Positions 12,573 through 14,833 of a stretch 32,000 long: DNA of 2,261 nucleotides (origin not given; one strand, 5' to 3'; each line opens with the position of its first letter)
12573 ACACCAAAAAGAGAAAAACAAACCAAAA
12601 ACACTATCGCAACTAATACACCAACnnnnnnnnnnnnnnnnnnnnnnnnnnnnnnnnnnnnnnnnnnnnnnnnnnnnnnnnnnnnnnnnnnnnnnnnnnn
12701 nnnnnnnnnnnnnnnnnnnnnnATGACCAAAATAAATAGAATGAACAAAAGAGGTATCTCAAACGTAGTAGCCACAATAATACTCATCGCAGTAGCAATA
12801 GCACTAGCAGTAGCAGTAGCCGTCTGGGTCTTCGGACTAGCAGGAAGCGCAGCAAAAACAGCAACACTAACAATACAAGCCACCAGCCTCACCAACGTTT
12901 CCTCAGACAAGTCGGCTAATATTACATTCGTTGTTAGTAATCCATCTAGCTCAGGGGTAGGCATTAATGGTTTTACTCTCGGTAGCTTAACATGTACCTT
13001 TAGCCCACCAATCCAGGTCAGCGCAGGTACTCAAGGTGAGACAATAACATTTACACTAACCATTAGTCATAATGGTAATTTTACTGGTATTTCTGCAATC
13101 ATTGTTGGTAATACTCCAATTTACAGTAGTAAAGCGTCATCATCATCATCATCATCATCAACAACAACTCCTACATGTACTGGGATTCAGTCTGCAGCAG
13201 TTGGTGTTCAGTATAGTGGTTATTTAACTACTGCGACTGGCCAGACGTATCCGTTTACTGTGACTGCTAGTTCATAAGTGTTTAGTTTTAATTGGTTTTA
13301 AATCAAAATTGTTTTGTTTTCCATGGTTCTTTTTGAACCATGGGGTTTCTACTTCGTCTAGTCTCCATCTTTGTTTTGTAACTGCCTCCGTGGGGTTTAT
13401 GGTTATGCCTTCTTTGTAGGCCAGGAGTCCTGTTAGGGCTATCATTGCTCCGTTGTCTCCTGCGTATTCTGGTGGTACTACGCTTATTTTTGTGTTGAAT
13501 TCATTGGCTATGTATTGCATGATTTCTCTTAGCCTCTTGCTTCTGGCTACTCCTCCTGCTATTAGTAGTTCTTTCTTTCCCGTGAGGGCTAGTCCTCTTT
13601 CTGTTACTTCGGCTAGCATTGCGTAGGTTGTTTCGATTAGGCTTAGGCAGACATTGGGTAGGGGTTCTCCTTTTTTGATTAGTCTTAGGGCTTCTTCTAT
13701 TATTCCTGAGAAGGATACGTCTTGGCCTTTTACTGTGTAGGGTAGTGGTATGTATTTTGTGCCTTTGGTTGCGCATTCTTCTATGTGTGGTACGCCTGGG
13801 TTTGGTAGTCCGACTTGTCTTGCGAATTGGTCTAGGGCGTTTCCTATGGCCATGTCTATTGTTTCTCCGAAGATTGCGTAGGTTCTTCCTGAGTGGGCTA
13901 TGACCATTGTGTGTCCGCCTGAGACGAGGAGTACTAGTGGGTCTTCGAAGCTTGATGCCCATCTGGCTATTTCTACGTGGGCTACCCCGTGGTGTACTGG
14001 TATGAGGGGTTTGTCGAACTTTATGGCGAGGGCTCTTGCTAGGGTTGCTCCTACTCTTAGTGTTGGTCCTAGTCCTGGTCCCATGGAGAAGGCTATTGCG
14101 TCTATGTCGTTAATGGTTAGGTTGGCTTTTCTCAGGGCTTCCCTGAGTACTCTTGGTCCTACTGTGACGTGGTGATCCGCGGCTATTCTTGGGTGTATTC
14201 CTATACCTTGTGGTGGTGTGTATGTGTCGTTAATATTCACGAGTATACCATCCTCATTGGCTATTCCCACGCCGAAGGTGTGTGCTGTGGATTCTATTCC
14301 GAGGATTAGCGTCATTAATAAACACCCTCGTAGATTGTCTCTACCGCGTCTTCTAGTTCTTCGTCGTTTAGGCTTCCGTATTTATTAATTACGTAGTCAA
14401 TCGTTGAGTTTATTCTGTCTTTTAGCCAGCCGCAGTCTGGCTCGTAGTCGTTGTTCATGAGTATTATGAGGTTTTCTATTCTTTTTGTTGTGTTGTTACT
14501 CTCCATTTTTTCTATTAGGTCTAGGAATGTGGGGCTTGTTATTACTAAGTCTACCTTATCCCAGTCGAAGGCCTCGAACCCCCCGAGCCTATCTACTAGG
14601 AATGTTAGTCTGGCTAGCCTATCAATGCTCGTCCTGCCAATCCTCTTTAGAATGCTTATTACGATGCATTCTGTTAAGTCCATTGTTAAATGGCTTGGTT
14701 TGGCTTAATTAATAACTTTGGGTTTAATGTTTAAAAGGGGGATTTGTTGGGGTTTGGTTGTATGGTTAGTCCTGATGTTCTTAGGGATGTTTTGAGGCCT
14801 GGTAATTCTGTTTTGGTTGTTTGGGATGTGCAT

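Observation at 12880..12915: Nucleotide-sharp polarity flip at about 12,897, inside the pilin gene at the constant/variable domain boundary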

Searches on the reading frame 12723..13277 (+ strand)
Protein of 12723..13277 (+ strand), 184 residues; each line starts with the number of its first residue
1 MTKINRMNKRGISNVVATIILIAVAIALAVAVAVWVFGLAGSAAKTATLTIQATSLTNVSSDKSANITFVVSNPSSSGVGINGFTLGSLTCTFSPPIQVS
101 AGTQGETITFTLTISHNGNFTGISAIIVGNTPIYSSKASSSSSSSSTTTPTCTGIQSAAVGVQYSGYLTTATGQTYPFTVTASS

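Call 7: search_protein_families(library=pfam, proteins=[window:12741-13277:+], max_evalue=0.01)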
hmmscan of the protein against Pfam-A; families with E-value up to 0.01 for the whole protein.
window:12741-13277:+ (178 aa): 2 families
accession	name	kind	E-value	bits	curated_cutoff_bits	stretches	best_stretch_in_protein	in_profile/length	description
PF07790.16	Pilin_N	-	0.00034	21.9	25.2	1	4-63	1-56/78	Archaeal Type IV pilin, N-terminal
PF14155.11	DUF4307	-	0.0073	16.6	27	0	16-71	6-60/111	Domain of unknown function (DUF4307)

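Call 9: find_encoding_contigs(protein=window:12741-13277:+, flank=10000, max_places=10)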
Protein window:12741-13277:+ (178 aa): no gene with exactly this product is on record in the collection.

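Call 14: find_encoding_contigs(protein=window:12723-13277:+, flank=10000, max_places=10)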
Protein window:12723-13277:+ (184 aa): 1 contig read that carries it; 1 place shown.
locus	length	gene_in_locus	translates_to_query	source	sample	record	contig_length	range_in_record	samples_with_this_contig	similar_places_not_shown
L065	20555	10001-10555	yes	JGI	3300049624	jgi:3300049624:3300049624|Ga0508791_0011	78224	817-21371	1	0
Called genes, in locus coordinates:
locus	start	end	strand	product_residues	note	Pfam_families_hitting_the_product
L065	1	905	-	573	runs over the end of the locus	?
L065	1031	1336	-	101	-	PF01198:Ribosomal_L31e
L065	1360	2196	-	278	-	PF03446:NAD_binding_2, PF14833:NAD_binding_11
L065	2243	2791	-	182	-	PF02926:THUMP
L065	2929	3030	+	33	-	-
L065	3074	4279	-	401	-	PF02749:QRPTase_N, PF01729:QRPTase_C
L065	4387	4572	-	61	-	-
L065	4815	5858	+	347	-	PF23023:Anti-Pycsar_Apyc1 (faint), PF12706:Lactamase_B_2 (weak)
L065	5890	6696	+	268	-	PF01887:SAM_HAT_N, PF20257:SAM_HAT_C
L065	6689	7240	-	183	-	PF01035:DNA_binding_1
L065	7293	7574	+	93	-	PF09138:Urm1, PF02597:ThiS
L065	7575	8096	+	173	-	-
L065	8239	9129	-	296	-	PF01040:UbiA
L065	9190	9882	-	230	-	PF02517:Rce1-like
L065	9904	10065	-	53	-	-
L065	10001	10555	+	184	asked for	-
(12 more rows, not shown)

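Call 18: find_homologous_proteins(query=window:12723-13277:+, max_evalue=0.001)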
Query window:12723-13277:+ (184 aa): 264 proteins with E <= 0.001 among 895 candidates; the best 120 are listed.
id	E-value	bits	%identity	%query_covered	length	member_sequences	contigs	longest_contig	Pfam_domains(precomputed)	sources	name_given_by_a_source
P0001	2.2e-102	358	100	100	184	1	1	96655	-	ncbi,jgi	ncbi:MAG: archaellin/type IV pilin N-terminal domain-containing protein [Vulcanisaeta sp. AZ3]|jgi:f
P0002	5.0e-60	220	67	97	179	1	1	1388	-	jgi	-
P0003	9.6e-59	216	68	99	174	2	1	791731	-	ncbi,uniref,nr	ncbi:archaellin/type IV pilin N-terminal domain-containing protein [Vulcanisaeta thermophila]|uniref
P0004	1.9e-58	215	66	97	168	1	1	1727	-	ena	-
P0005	4.0e-57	211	66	97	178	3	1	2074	-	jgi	-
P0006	6.7e-57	210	66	97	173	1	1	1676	-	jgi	-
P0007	9.1e-57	209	65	97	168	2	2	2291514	-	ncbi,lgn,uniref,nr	ncbi:hypothetical protein JCM16161A_02380 [Vulcanisaeta sp. JCM 16161]|uniref:archaellin/type IV pil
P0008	9.8e-57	209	68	96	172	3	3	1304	-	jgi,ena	-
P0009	6.0e-56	207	66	100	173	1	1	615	-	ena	-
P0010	6.3e-56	207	67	97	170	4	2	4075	-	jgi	jgi:flagellin-like protein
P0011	8.0e-56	206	66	99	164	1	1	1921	-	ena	-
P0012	1.3e-55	206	67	97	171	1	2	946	-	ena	-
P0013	1.9e-55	205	68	97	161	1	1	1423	-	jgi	-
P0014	2.2e-55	205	66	97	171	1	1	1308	-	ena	-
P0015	2.8e-55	205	67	97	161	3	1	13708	-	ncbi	ncbi:MAG: archaellin/type IV pilin N-terminal domain-containing protein [Vulcanisaeta sp.]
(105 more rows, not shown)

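Call 24: find_encoding_contigs(protein=P0003, flank=10000, max_places=2)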
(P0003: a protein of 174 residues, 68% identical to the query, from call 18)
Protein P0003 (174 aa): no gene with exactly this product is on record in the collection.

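Call 25: find_encoding_contigs(protein=P0007, flank=10000, max_places=2)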
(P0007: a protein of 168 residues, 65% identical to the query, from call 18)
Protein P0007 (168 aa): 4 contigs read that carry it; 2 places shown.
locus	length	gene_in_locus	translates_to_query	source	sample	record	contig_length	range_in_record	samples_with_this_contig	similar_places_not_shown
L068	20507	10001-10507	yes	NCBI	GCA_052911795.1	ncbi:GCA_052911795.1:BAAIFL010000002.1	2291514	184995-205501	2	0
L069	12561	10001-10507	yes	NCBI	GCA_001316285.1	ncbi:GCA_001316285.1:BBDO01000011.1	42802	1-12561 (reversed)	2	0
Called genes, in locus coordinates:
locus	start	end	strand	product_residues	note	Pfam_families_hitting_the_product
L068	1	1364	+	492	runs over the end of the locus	PF00437:T2SSE, PF13191:AAA_16 (weak)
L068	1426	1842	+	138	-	-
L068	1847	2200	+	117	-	-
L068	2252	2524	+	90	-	-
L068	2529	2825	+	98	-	PF22180:RH3_dom (weak)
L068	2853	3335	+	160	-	-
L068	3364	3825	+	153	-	-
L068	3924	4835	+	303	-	PF10609:ParA (weak)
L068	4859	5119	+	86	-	-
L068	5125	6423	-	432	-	PF00589:Phage_integrase, PF16795:Phage_integr_3 (weak)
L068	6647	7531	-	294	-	PF01040:UbiA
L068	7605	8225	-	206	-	PF02517:Rce1-like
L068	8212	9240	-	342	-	PF08240:ADH_N, PF00107:ADH_zinc_N, PF13602:ADH_zinc_N_2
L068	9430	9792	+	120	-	-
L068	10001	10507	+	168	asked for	-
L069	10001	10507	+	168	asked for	-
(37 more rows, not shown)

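Call 38: find_related_loci(query=A1, collection=metagenome_contigs, flank=10000)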
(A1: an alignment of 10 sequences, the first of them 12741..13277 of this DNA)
Query A1 (178 aa) in metagenome_contigs; peptide patterns used: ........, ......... (x = any residue, [..] = any of these).
600 stretches matched a pattern (row limit reached: there are more); 68 encode a relative of the query (tblastn E <= 1e-3); 68 distinct loci.
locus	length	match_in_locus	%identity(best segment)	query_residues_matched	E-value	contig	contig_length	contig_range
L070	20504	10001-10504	58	1-178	1e-56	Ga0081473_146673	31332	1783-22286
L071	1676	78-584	66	1-178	2e-57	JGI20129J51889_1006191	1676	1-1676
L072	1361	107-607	66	1-178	5e-58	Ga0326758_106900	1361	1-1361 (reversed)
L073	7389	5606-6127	66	1-178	3e-54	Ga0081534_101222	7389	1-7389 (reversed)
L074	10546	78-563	66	1-178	7e-54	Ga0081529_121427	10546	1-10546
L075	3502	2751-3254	63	1-178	3e-53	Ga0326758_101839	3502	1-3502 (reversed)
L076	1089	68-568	65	1-178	3e-56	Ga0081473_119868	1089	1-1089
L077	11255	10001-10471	66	1-178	2e-52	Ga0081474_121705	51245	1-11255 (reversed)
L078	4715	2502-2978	63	1-178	7e-52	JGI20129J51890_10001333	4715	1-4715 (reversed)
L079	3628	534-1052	64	2-178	4e-51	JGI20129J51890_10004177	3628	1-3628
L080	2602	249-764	65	1-178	6e-51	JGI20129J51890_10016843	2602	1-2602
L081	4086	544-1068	63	1-178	1e-50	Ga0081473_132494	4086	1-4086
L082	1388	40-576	67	1-178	1e-52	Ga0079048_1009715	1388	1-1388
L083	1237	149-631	62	1-178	4e-53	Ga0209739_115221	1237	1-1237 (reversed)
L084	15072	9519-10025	64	1-178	1e-50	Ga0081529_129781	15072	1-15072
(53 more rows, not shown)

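Call 66: search_protein_families(library=ncbifam, proteins=[window:12741-13277:+], max_evalue=0.01)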
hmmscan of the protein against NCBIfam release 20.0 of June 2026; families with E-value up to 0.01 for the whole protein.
window:12741-13277:+ (178 aa): 4 families
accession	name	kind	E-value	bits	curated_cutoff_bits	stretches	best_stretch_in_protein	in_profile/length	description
TIGR02537.2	arch_flag_Nterm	domain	1.7e-10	40.2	20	1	2-33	1-32/33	archaellin/type IV pilin N-terminal domain-containing protein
NF046073.1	UpsA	equivalog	3.9e-06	27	130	1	3-81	1-78/136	pilin subunit UpsA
NF033506.0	PACE-CTERM-PROT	exception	0.00016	20.5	110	1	21-157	5-133/627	putative S-layer protein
NF042931.1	SAG1386_EF1546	equivalog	0.0066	16.5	80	0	3-142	23-107/158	SAG1386/EF1546 family surface-associated protein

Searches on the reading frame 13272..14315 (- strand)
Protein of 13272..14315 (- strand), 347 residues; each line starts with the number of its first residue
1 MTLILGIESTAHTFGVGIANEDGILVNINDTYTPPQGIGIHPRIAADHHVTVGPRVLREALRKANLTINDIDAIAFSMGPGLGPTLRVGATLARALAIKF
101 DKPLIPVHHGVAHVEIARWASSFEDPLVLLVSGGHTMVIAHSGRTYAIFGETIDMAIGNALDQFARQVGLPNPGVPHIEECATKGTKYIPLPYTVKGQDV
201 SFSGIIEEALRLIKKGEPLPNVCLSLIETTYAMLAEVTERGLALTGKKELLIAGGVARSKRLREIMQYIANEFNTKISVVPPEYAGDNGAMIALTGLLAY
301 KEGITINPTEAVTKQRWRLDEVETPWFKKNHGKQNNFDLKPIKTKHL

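Call 7: search_protein_families(library=pfam, proteins=[window:13272-14315:-], max_evalue=0.01)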
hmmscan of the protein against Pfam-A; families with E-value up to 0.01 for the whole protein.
window:13272-14315:- (347 aa): 2 families
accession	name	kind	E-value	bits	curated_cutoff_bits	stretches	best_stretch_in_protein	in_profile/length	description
PF00814.31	TsaD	-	6.2e-77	259.3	24.8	1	29-293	10-263/264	tRNA N6-adenosine threonylcarbamoyltransferase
PF22521.2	HypF_C_2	-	0.00022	21.5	27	1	178-275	123-222/241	Carbamoyltransferase, Kae1-like Domain, second subdomain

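Call 10: find_related_loci(query=window:13272-14315:-, collection=genome_contigs, flank=10000)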
Query window:13272-14315:- (347 aa) in genome_contigs; peptide patterns used: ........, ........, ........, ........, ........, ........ (x = any residue, [..] = any of these).
153 stretches matched a pattern; 63 encode a relative of the query (tblastn E <= 1e-3); 63 distinct loci.
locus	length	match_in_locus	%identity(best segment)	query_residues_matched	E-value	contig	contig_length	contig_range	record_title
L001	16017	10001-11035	78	1-345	0e+0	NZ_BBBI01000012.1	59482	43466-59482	Vulcanisaeta distributa JCM 11216, whole genome shotgun sequence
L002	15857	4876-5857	80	1-328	1e-156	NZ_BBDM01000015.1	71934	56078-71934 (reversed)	Vulcanisaeta sp. JCM 14467, whole genome shotgun sequence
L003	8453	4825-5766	46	4-326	7e-91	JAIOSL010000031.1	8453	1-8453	MAG: archaeon isolate SMBSF43 bin_24_k127_606168, whole genome shotgun sequence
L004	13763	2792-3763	37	1-309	4e-50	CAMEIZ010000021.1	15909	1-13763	MAG: uncultured Traorella sp. isolate SRR15057922_bin.37_metaWRAP_v1.3_MAG genome assembly, contig: ERZ10407413.1566, wh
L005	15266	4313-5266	36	1-303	3e-44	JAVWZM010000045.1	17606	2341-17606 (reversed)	MAG: Oscillospiraceae bacterium isolate CGS5Y1-bin86 NODE_45_length_17606_cov_4.458611, whole genome shotgun sequence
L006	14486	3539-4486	35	4-300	4e-44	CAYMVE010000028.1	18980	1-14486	MAG TPA_asm: uncultured Bacteroidales bacterium isolate SRP163575_co3_90 genome assembly, contig: NODE_2997_length_18980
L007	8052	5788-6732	34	4-303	5e-44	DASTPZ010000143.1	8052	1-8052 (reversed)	MAG TPA_asm: Flavisolibacter sp. isolate SMAG_U2210 k141_229360, whole genome shotgun sequence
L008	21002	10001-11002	35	4-324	5e-44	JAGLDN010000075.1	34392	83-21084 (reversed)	MAG: Psychromonas sp. isolate SW_4_36 ROV167.bin.36.fa_75, whole genome shotgun sequence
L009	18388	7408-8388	34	4-302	5e-43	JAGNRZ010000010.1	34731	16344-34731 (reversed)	MAG: Ferruginibacter sp. isolate Go_SlAct_bin_416 Go_SlAct_3879_length_34731_cov_4.163449, whole genome shotgun sequence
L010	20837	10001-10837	37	39-303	2e-42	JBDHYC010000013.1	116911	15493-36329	MAG: Chitinophagaceae bacterium isolate AS-MESO-3CA.24 NODE_593_length_116911_cov_14.671072, whole genome shotgun sequen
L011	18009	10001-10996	32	4-316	2e-41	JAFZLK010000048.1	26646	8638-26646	MAG: Bacteroidales bacterium isolate RGIG7873 Water_buffalos_Reticulum-4__c391912, whole genome shotgun sequence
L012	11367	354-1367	34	1-324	1e-41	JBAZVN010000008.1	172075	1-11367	MAG: Gallionellaceae bacterium isolate SO_2017_GW1_253 NODE_663_length_172075_cov_6.506060_OW334_2017, whole genome shot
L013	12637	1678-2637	33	1-304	6e-41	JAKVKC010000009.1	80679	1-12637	MAG: Solobacterium sp. isolate UW_MP_BUL1_1 Ga0455793_000130, whole genome shotgun sequence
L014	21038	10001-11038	33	3-317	8e-41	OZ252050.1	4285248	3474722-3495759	MAG: Crocinitomicaceae bacterium isolate a728cfb8-245c-4e64-8229-4316d59fef07 genome assembly, chromosome: 1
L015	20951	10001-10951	34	4-300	8e-41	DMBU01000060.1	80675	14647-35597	MAG TPA_asm: Bacteroidales bacterium isolate UBA12171 contig_191, whole genome shotgun sequence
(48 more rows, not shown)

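Call 13: find_encoding_contigs(protein=window:13272-14315:-, flank=10000, max_places=10)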
Protein window:13272-14315:- (347 aa): 1 contig read that carries it; 1 place shown.
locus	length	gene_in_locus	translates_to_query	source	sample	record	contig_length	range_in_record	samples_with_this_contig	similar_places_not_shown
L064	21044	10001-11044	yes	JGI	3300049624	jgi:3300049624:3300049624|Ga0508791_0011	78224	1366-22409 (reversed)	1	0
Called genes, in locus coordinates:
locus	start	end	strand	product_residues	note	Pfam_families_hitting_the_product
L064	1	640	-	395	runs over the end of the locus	PF07690:MFS_1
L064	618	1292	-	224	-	PF12916:DUF3834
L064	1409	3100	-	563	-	PF00939:Na_sulph_symp (weak), PF03600:CitMHS, PF02080:TrkA_C, PF03600:CitMHS (weak)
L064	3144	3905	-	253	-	PF00106:adh_short, PF08659:KR, PF23441:SDR (faint), PF01370:Epimerase (faint), PF13460:NAD_binding_10 (faint), PF13561:adh_short_C2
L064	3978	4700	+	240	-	-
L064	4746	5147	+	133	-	-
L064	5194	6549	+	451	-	PF00202:Aminotran_3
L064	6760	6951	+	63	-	-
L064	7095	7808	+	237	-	PF07690:MFS_1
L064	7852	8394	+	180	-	-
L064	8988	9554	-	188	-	PF00857:Isochorismatase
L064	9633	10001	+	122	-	-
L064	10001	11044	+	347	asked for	PF00814:TsaD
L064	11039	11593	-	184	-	-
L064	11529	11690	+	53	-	-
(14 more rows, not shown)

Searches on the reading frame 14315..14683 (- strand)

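Call 7: search_protein_families(library=pfam, proteins=[window:14315-14683:-], max_evalue=0.01)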
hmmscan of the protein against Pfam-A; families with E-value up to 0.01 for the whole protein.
window:14315-14683:- (122 aa): 0 families

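Call 27: search_protein_families(library=pfam, proteins=[window:14315-14683:-], max_evalue=0.1)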
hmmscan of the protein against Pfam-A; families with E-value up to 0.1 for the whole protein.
window:14315-14683:- (122 aa): 1 family
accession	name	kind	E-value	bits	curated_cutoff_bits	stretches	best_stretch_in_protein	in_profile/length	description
PF13274.11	SocA_Panacea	-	0.046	15.1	25.7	1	70-113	78-105/113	Antitoxin SocA-like, Panacea domain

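Call 66: search_protein_families(library=ncbifam, proteins=[window:14315-14683:-], max_evalue=0.01)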
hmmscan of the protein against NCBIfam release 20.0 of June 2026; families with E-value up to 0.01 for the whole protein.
window:14315-14683:- (122 aa): 0 families
